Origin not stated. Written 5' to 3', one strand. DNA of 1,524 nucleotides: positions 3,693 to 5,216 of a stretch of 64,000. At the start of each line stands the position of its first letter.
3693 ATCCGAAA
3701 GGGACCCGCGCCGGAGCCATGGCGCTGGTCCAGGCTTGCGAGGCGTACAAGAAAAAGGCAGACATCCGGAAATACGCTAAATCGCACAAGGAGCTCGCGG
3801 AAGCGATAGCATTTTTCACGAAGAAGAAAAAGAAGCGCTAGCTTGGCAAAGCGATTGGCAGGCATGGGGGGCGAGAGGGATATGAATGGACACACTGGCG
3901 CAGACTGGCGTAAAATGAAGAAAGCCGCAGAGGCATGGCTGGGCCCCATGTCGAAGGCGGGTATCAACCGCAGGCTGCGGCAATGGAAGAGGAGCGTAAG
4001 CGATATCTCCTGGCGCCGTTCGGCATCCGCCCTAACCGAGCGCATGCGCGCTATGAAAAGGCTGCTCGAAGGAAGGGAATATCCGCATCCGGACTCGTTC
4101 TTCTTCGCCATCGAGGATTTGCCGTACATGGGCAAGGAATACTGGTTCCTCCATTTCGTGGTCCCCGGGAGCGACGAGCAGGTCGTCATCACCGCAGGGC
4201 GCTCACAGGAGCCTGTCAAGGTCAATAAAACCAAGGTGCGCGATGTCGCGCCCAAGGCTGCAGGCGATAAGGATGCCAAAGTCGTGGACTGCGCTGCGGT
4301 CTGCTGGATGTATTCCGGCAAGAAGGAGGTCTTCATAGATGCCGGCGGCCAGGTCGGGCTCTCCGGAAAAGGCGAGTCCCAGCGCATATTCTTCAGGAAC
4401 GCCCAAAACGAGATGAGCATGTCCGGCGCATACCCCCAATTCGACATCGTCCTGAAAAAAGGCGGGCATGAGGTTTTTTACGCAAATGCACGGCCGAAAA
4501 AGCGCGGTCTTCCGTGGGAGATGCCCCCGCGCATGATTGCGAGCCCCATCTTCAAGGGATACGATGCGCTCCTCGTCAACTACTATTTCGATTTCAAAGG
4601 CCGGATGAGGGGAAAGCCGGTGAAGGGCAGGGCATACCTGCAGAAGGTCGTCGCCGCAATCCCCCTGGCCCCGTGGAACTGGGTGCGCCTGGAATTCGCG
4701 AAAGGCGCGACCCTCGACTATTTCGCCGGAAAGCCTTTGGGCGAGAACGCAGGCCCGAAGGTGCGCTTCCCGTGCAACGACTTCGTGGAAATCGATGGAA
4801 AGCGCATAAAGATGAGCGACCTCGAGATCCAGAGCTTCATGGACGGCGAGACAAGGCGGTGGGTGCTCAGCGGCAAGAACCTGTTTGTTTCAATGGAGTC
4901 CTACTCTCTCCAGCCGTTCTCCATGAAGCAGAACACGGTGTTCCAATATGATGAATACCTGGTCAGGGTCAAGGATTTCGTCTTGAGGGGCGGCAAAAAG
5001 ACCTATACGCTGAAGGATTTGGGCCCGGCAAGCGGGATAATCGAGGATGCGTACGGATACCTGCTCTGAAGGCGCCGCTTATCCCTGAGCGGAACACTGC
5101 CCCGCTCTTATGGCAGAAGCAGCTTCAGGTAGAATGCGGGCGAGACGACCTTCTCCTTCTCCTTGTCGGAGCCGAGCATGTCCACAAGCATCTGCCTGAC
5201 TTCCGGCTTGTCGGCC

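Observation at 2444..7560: RuBisCO followed by two paralogous CrtC/AttH-like proteins bracketing a geranylgeranyl-reductase-family flavoprotein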

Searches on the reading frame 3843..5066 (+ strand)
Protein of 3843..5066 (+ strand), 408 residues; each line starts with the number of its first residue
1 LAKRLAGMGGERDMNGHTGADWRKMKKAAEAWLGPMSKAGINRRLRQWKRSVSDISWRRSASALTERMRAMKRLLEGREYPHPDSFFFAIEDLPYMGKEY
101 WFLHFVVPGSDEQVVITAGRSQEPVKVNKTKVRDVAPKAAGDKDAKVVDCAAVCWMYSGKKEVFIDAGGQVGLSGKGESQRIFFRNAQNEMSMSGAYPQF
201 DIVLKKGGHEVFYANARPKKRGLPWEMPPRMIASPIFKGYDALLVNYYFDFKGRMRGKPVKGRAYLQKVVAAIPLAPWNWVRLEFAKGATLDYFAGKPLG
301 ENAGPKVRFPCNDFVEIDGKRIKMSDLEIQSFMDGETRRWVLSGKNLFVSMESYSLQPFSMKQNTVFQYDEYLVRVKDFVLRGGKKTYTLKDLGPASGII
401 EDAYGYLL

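Call 4: search_protein_families(library=pfam, proteins=[window:3843-5066:+], max_evalue=1)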
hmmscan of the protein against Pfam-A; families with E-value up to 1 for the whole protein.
window:3843-5066:+ (408 aa): 0 families

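Call 5: search_protein_families(library=ncbifam, proteins=[window:3843-5066:+], max_evalue=1)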
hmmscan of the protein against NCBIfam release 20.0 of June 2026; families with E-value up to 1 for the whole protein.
window:3843-5066:+ (408 aa): 0 families

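Call 7: search_solved_structures(query=window:3843-5066:+, max_evalue=10)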
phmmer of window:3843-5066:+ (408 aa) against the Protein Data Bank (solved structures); distinct sequences matched with E-value up to 10: 0.

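Call 12: find_homologous_proteins(query=window:3843-5066:+, max_evalue=0.001)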
Query window:3843-5066:+ (408 aa): 99 proteins with E <= 0.001 among 4455 candidates.
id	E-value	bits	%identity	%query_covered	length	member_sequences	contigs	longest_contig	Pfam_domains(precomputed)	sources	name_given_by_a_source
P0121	6.7e-271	916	100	97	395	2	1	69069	-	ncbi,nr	ncbi:hypothetical protein L0Y65_00955 [Candidatus Micrarchaeota archaeon]|nr:hypothetical protein [C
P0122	1.6e-229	780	85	97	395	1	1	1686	-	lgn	-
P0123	9.7e-216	734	79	97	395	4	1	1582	-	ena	-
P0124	9.8e-216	734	81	97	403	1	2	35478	-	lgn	-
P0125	2.6e-213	726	78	97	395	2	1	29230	-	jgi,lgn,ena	-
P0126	3.4e-205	700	75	97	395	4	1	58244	-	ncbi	-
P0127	1.3e-179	615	68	97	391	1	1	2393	-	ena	-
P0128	1.6e-154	533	59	94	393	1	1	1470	-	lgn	-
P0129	2.9e-148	512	57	95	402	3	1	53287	-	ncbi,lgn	ncbi:MAG: hypothetical protein WAX07_00225 [Candidatus Altiarchaeia archaeon]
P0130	1.6e-146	506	57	94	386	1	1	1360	-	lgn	-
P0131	1.4e-138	480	57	92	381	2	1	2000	-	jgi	jgi:hypothetical protein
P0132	8.7e-132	458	55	90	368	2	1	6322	-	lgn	-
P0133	7.1e-130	451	55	90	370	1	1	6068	-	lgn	-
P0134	1.5e-125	437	52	93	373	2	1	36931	-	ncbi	-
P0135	1.3e-116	408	52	87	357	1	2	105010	-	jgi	jgi:hypothetical protein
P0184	3.5e-104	367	47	90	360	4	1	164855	-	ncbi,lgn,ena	ncbi:MAG: hypothetical protein WCY41_00560 [Candidatus Micrarchaeia archaeon]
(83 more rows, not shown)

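Call 29: find_encoding_contigs(protein=P0184, flank=10000, max_places=1)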
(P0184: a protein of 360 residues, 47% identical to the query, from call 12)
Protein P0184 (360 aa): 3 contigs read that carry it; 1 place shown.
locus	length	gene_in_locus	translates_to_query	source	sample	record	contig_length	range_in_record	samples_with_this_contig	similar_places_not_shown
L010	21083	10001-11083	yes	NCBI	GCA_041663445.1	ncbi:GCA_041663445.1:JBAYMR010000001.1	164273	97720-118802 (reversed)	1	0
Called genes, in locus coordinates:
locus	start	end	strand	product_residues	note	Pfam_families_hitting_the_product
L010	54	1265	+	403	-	PF03463:eRF1_1, PF18854:baeRF_family10 (weak), PF03464:eRF1_2, PF03465:eRF1_3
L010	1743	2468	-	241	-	PF04893:Yip1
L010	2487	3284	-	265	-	PF04893:Yip1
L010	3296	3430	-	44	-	-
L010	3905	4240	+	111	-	-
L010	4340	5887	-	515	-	PF00587:tRNA-synt_2b, PF03129:HGTP_anticodon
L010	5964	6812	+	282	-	PF01798:Nop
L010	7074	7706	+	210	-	PF00149:Metallophos, PF12850:Metallophos_2, PF14582:Metallophos_3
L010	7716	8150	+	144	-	PF00583:Acetyltransf_1, PF13673:Acetyltransf_10, PF13508:Acetyltransf_7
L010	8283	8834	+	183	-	-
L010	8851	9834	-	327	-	PF01207:Dus, PF00977:His_biosynth (weak)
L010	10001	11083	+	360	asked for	-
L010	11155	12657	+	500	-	PF01326:PPDK_N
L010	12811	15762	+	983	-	PF02700:PurS (faint), PF18072:FGAR-AT_linker, PF00586:AIRS, PF02769:AIRS_C, PF00586:AIRS (weak), PF02769:AIRS_C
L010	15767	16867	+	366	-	PF13507:GATase_5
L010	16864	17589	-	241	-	-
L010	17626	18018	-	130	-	-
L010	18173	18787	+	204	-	-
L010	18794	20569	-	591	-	-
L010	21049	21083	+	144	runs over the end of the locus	-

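Call 44: predict_structure(alignment_id=A2)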
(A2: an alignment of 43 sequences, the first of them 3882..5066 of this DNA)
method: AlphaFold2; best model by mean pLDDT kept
length: 395 residues; sequences in the alignment: 43
mean_pLDDT: 83.2   pTM: 0.81
mean pLDDT of the five models: 83.2, 83.2, 82.1, 81.5, 81.2
residues with pLDDT >= 90: 215; 70-90: 82; 50-70: 77; < 50: 21
segments of 3 or more residues with pLDDT < 50: 1-5, 220-223, 286-294
pLDDT, mean of each block of 10 residues (from residue 1): 52 60 68 64 55 60 70 89 87 98 91 74 67 90 97 92 86 94 95 97 94 70 60 96 98 90 88 97 62 55 95 91 95 97 91 90 98 97 97 78
secondary structure, 60 per line:
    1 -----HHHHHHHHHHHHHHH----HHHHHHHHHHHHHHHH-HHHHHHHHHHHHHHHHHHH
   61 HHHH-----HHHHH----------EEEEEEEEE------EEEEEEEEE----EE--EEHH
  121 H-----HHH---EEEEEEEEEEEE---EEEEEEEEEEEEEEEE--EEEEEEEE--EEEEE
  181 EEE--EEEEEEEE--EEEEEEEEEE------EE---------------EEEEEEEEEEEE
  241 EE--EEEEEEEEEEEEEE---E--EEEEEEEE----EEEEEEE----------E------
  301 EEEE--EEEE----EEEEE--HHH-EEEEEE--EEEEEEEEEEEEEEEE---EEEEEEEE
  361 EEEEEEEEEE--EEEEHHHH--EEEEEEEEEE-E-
elements in order: H6-20 H25-40 H42-64 H70-74 E85-93 E100-108 E133-144 E148-163 E166-173 E176-183 E186-193 E196-205 E229-242 E245-258 E265-272 E277-283 E301-304 E307-310 E315-319 E326-331 E334-349 E353-370 E373-376 H377-380 E383-392

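Call 48: fold_search(model_id=the predicted structure, library=pdb)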
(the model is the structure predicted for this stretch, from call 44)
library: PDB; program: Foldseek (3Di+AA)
matches with E <= 10: 754; with E <= 0.001: 19
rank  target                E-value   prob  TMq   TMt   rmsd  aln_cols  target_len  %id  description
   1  6kbc                  3.0e-07  1.00  0.43  0.45   7.4       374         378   11  Crystal structure of CghA with Sch210972 (released 2020-06-24)
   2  7e5t_C                6.5e-07  1.00  0.42  0.44   8.1       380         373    9  Crystal structure of Fsa2 (released 2021-06-30)
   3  7e5t_D                7.1e-07  1.00  0.41  0.43   8.3       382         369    8  Crystal structure of Fsa2 (released 2021-06-30)
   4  7e5t_E                7.9e-07  1.00  0.45  0.47   7.7       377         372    9  Crystal structure of Fsa2 (released 2021-06-30)
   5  6kaw                  1.0e-06  1.00  0.43  0.45   7.4       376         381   11  Crystal structure of CghA (released 2020-06-24)
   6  7dmn                  1.1e-06  1.00  0.42  0.45   7.6       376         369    8  Crystal structure of two pericyclases catalyzing [4+2] cycloaddition (released 2021-10-06)
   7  7e5u_A                1.4e-06  1.00  0.39  0.41  10.5       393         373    9  Crystal structure of Phm7 (released 2021-06-30)
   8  7e5u_C                1.6e-06  1.00  0.41  0.43   9.6       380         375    9  Crystal structure of Phm7 (released 2021-06-30)
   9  7e22                  2.4e-06  1.00  0.43  0.46   8.1       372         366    8  Crystal structure of two pericyclases catalyzing [4+2] cycloaddition (released 2022-02-09)
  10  7e5v_A                2.4e-06  1.00  0.42  0.44   8.9       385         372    8  Crystal structure of Phm7 in complex with inhibitor (released 2021-06-30)
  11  7e5v_C                4.6e-06  1.00  0.41  0.43   8.9       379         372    9  Crystal structure of Phm7 in complex with inhibitor (released 2021-06-30)
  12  7dmo_C                5.6e-06  1.00  0.39  0.41   9.6       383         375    8  Crystal structures of two pericyclases catalyzing [4+2] cycloadditions (released 2021-10-06)
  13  7a0t_B                7.8e-06  1.00  0.37  0.42  10.1       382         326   10  Crystal structure of kievitone hydratase from Nectria haematococca (P21 SG) (released 2021-08-18)
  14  7dmo_F                1.5e-05  1.00  0.41  0.43   9.5       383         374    8  Crystal structures of two pericyclases catalyzing [4+2] cycloadditions (released 2021-10-06)
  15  9fzn_B                2.5e-05  1.00  0.41  0.44   9.8       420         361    8  25-phosphosteroid lyase (25-PSL) (released 2026-01-14)
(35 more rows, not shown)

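Call 75: find_encoding_contigs(protein=P0124, flank=6000, max_places=1)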
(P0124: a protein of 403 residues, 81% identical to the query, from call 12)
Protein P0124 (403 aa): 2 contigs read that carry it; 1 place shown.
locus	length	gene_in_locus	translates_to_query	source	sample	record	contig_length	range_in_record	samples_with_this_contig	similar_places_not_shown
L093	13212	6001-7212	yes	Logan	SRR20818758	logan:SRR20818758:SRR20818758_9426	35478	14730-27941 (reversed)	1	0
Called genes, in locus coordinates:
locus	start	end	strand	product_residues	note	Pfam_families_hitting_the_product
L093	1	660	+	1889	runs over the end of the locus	PF13229:Beta_helix (weak), PF05048:NosD (weak), PF13229:Beta_helix, PF05048:NosD, PF13229:Beta_helix, PF13229:Beta_helix, PF05048:NosD, PF13229:Beta_helix, +1 more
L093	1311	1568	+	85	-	PF00736:EF1_GNE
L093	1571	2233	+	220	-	PF00416:Ribosomal_S13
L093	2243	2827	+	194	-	PF01479:S4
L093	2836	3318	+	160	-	PF00411:Ribosomal_S11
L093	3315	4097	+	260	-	-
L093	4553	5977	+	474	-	PF02788:RuBisCO_large_N, PF00016:RuBisCO_large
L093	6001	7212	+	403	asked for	-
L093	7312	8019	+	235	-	-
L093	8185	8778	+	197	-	-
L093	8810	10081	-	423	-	PF00890:FAD_binding_2 (weak), PF01134:GIDA (weak), PF01266:DAO (weak), PF01494:FAD_binding_3, PF07992:Pyr_redox_2 (weak), PF12831:FAD_oxidored (weak), PF13450:NAD_binding_8 (weak), PF22578:GGR_cat, +2 more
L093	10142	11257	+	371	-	-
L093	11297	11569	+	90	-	PF01022:HTH_5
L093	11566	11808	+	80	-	PF13192:Thioredoxin_3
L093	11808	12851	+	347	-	PF03773:ArsP_1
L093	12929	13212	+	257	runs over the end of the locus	PF02673:BacA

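Call 76: find_encoding_contigs(protein=P0125, flank=6000, max_places=1)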
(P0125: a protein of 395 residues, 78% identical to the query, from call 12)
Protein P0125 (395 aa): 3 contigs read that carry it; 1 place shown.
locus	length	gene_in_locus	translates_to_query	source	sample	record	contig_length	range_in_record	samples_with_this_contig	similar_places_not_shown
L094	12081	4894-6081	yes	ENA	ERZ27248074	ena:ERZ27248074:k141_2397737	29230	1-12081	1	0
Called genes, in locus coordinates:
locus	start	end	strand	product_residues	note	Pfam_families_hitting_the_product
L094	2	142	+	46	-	?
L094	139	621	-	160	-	PF24034:DUF7343, PF13412:HTH_24 (weak)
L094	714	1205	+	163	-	PF13473:Cupredoxin_1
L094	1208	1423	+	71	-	PF19803:DUF6286 (weak), PF00403:HMA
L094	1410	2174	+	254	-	-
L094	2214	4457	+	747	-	PF00403:HMA, PF00122:E1-E2_ATPase, PF00702:Hydrolase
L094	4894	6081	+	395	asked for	-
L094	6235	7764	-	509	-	PF01364:Peptidase_C25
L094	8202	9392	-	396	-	PF00009:GTP_EFTU, PF03193:RsgA_GTPase (faint), PF03144:GTP_EFTU_D2 (weak), PF09173:eIF2_C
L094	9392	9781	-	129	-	PF01092:Ribosomal_S6e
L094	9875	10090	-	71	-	-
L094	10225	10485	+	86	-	PF14947:HTH_45 (weak), PF22665:WHD_DUF6293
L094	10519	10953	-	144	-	-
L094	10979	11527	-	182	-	PF01862:PvlArgDC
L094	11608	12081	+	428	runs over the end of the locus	-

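Call 86: search_protein_families(library=pfam, proteins=[L093:7312-8019:+, L093:8185-8778:+], max_evalue=0.001)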
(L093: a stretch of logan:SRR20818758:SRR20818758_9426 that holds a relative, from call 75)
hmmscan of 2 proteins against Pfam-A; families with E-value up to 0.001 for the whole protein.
L093:7312-8019:+ (235 aa): 0 families

L093:8185-8778:+ (197 aa): 0 families
